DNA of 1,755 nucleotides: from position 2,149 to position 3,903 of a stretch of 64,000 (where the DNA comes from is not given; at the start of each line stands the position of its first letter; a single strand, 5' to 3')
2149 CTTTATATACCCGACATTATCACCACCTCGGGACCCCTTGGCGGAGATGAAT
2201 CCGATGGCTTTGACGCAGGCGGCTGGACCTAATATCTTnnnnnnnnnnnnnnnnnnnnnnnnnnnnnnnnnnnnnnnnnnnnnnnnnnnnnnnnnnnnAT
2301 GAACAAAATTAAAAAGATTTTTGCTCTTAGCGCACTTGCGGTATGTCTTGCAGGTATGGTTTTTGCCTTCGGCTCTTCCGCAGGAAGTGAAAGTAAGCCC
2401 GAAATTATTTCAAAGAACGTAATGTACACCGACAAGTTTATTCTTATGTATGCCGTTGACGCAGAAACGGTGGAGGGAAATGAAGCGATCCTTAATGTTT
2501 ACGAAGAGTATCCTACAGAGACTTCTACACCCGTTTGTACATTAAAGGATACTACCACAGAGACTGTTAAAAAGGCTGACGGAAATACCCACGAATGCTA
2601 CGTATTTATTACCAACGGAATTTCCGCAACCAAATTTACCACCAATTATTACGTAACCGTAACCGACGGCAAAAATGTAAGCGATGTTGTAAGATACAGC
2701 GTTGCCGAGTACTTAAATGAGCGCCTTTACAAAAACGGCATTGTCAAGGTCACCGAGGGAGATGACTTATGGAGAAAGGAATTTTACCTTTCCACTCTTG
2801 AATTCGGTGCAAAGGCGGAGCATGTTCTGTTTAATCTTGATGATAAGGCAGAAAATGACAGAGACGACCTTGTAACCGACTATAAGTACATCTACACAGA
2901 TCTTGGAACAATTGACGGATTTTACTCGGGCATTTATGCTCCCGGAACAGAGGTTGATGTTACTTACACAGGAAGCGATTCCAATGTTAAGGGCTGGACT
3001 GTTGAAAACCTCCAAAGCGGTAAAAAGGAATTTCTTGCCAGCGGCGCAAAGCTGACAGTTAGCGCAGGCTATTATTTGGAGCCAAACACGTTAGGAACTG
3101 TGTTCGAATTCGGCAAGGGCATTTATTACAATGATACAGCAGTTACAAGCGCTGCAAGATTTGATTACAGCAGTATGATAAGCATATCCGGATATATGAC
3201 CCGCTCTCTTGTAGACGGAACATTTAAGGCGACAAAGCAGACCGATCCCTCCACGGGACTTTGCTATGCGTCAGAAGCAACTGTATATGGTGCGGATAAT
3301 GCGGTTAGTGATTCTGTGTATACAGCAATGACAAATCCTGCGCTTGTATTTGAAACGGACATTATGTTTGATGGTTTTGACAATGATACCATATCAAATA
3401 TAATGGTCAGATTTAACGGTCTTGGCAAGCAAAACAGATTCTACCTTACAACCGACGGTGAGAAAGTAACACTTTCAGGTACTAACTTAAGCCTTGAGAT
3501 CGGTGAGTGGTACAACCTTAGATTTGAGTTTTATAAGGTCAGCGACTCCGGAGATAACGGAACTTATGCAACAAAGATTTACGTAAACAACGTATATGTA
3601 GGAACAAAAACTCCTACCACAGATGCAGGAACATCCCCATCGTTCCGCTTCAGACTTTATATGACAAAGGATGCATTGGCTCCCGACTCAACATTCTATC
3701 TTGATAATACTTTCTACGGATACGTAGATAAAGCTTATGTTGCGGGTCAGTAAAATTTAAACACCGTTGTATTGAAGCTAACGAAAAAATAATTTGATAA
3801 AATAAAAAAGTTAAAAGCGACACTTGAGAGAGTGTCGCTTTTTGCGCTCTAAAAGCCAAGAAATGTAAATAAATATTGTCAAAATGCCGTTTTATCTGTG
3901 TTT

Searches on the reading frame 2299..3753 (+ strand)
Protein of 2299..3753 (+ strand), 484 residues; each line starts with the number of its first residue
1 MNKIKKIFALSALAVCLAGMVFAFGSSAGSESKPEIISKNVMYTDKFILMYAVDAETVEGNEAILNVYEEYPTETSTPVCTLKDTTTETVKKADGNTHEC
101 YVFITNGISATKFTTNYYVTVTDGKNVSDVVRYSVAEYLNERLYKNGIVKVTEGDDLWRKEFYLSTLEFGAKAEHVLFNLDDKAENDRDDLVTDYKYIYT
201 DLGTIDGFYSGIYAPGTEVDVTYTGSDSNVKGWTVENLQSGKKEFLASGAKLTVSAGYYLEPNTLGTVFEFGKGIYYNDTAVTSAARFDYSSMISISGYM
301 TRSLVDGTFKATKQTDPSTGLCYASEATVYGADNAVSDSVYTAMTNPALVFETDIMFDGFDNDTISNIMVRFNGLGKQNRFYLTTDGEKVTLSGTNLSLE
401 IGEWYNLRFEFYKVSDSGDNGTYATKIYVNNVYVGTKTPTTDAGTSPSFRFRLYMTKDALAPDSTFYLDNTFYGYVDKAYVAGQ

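Call 3: search_protein_families(library=pfam, proteins=[window:2299-3753:+], max_evalue=0.1)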
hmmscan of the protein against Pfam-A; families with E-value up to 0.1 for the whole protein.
window:2299-3753:+ (484 aa): 1 family
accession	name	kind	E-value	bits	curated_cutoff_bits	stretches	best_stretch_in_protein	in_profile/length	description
PF16411.10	SusF_SusE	-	0.018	15.8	27.5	1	387-443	65-117/167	Outer membrane protein SusF_SusE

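Call 4: search_protein_families(library=ncbifam, proteins=[window:2299-3753:+], max_evalue=0.1)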
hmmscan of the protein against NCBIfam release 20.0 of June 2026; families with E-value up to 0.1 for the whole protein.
window:2299-3753:+ (484 aa): 0 families

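Call 45: find_homologous_proteins(query=window:2299-3753:+, max_evalue=0.00001)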
Query window:2299-3753:+ (484 aa): 46 proteins with E <= 0.00001 among 8000 candidates.
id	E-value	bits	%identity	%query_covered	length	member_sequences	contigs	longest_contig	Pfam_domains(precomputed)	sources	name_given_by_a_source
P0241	0.0e+0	1072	100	100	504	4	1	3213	-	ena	-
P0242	3.3e-257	872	82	100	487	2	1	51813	-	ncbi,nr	ncbi:MAG: hypothetical protein J6B48_03875 [Clostridia bacterium]|nr:hypothetical protein [Clostridi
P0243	7.0e-240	815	78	100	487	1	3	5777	-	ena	-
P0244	2.7e-128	447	52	100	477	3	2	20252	-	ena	-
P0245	7.5e-121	422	52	99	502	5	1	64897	-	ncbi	-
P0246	1.1e-118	415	51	100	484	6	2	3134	-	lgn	-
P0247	4.9e-114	400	50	100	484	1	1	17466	-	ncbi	-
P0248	1.3e-111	392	47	99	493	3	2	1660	PF14099.14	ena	-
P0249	4.2e-108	380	74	44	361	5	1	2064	-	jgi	jgi:hypothetical protein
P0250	2.3e-101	358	44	100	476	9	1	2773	-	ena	-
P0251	3.6e-94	334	45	99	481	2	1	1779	-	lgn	-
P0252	1.5e-93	332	45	99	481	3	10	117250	-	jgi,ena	-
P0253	2.2e-87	312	43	99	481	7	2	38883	-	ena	-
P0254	5.5e-85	304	43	99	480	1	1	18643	-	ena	-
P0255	2.9e-66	243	36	99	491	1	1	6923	-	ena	-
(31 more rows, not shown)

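Call 55: predict_structure(alignment_id=A3)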
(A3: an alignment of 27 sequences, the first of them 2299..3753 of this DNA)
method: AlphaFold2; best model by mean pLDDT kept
length: 484 residues; sequences in the alignment: 27
mean_pLDDT: 82.1   pTM: 0.67
mean pLDDT of the five models: 82.1, 81.1, 79.9, 79.1, 72.3
residues with pLDDT >= 90: 197; 70-90: 205; 50-70: 49; < 50: 33
segments of 3 or more residues with pLDDT < 50: 1-30
pLDDT, mean of each block of 10 residues (from residue 1): 39 32 35 88 91 94 96 94 95 85 95 96 94 97 93 95 97 91 84 97 95 97 90 93 91 98 79 80 83 79 81 76 67 73 81 86 66 79 81 80 87 67 83 80 65 69 79 81 47
secondary structure, 60 per line:
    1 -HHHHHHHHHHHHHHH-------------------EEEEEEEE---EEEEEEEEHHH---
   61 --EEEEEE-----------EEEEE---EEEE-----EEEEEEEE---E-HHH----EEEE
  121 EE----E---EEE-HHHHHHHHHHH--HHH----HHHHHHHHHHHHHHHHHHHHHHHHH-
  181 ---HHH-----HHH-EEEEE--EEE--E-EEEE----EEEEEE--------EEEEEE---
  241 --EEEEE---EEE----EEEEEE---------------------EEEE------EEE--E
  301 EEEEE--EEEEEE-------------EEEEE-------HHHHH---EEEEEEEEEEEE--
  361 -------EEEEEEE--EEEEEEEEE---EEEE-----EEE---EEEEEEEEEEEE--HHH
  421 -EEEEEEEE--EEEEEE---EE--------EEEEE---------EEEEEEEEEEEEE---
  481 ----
elements in order: H2-16 E36-43 E47-54 E63-68 E80-84 E88-91 E97-104 E117-122 E131-133 H135-145 H155-179 E196-200 E203-205 E210-213 E218-223 E232-237 E243-247 E251-253 E258-263 E285-288 E295-297 E300-305 E308-313 E327-331 H339-343 E347-358 E368-374 E377-385 E389-392 E398-400 E404-415 E422-429 E432-437 E451-455 E465-477
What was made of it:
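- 2299..3753 (+): Secreted protein A (484 aa). It has a signal peptide, the conserved N-terminal region, and one ConA-like jelly roll. AF2 pLDDT 82 (call 55).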

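Call 59: fold_search(model_id=the predicted structure, library=pdb)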
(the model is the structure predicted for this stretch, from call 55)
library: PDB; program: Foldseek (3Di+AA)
matches with E <= 10: 1559; with E <= 0.001: 153
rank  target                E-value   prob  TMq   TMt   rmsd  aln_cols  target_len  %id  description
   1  6kcw                  2.4e-07  1.00  0.26  0.45   6.9       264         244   14  Structure of alginate lyase Aly36B (released 2020-06-24)
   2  6kcv_A                4.2e-07  1.00  0.25  0.44   7.1       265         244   12  Structure of alginate lyase Aly36B mutant K143A/Y185A in complex with alginate tetrasaccharide (released 2020-06-24)
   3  6kzk_A                2.7e-06  1.00  0.23  0.41   6.5       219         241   12  Structure of alginate lyase Aly36B mutant K143A/M171A in complex with alginate trisaccharide (released 2020-09-23)
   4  3n7l                  8.0e-06  1.00  0.23  0.26  12.5       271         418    8  Crystal structure of botulinum neurotoxin serotype D/C VPI 5993 binding domain (released 2010-09-08)
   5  2a6w_B                8.8e-06  1.00  0.23  0.45   6.8       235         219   14  Crystal structure of Emp46p carbohydrate recognition domain (CRD), metal-free form (released 2006-01-31)
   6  5gmt_B                9.8e-06  1.00  0.23  0.38   7.6       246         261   12  Crystal structure of the marine PL-14 alginate lyase from Aplysia kurodai (released 2017-01-04)
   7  1diw                  9.8e-06  1.00  0.18  0.20   9.5       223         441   10  THE HC FRAGMENT OF TETANUS TOXIN COMPLEXED WITH GALACTOSE (released 2000-03-24)
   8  6yp6                  1.0e-05  1.00  0.24  0.46   7.9       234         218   13  Structural annotation of the conserved carbohydrate esterase vb_24B_21 from Shiga toxin-encoding bacteriophage phi24B (released 2020-09-16)
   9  1dhk_B                1.1e-05  1.00  0.26  0.53   6.5       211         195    9  STRUCTURE OF PORCINE PANCREATIC ALPHA-AMYLASE (released 1997-12-24)
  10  2gn3_A                1.3e-05  1.00  0.25  0.44   7.8       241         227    6  Metal-free (apo-PAL) in complex with alpha-D-Met-Man (released 2006-07-25)
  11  2zzj                  1.3e-05  1.00  0.25  0.46   8.8       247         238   10  Crystal structure of endo-beta-1,4-glucuronan lyase from fungus Trichoderma reesei (released 2009-05-05)
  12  9vbz_A                1.3e-05  1.00  0.26  0.47   7.4       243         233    9  Lectin FRIL from Lablab purpureus complexed to oligomannose (released 2026-03-18)
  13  9he8_A                1.3e-05  0.96  0.19  0.18  23.8       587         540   10  The molecular structure of a beta-1,4-D-xylosidase from the probiotic bacterium Levilactobacillus brevis (released 2025-01-15)
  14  2gmp_A                1.4e-05  1.00  0.26  0.47   7.7       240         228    8  Metal-free (apo) P. angolensis seed lectin in complex with GlcNAC-beta(1-2)Man (released 2006-07-25)
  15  9vbw_B                1.4e-05  1.00  0.23  0.39   8.2       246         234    9  Lectin FRIL from Lablab purpureus complexed to Lewis X tetrasaccharide (released 2026-03-18)
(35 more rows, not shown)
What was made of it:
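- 2299..3753 (+): Foldseek hits to alginate lyase PL36, legume lectins, BoNT Hc-N and CBM40, E down to 2e-7 (call 59).
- On ConA-like lectin/glucanase jelly roll (the secreted protein and the giant's modules): Foldseek E 2e-7 to 5e-5 and probability 1.00 to PL36, PL14 and PL20 lyases, legume lectins, BoNT Hc-N and CBM40 (call 59).
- Checked: Both end in ConA-like jelly rolls (call 59 for A).
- Lectin-like folds (call 59).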

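Call 90: search_protein_families(library=padloc, proteins=[window:2299-3753:+], max_evalue=0.01)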
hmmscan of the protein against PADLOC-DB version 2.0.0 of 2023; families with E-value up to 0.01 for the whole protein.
window:2299-3753:+ (484 aa): 0 families
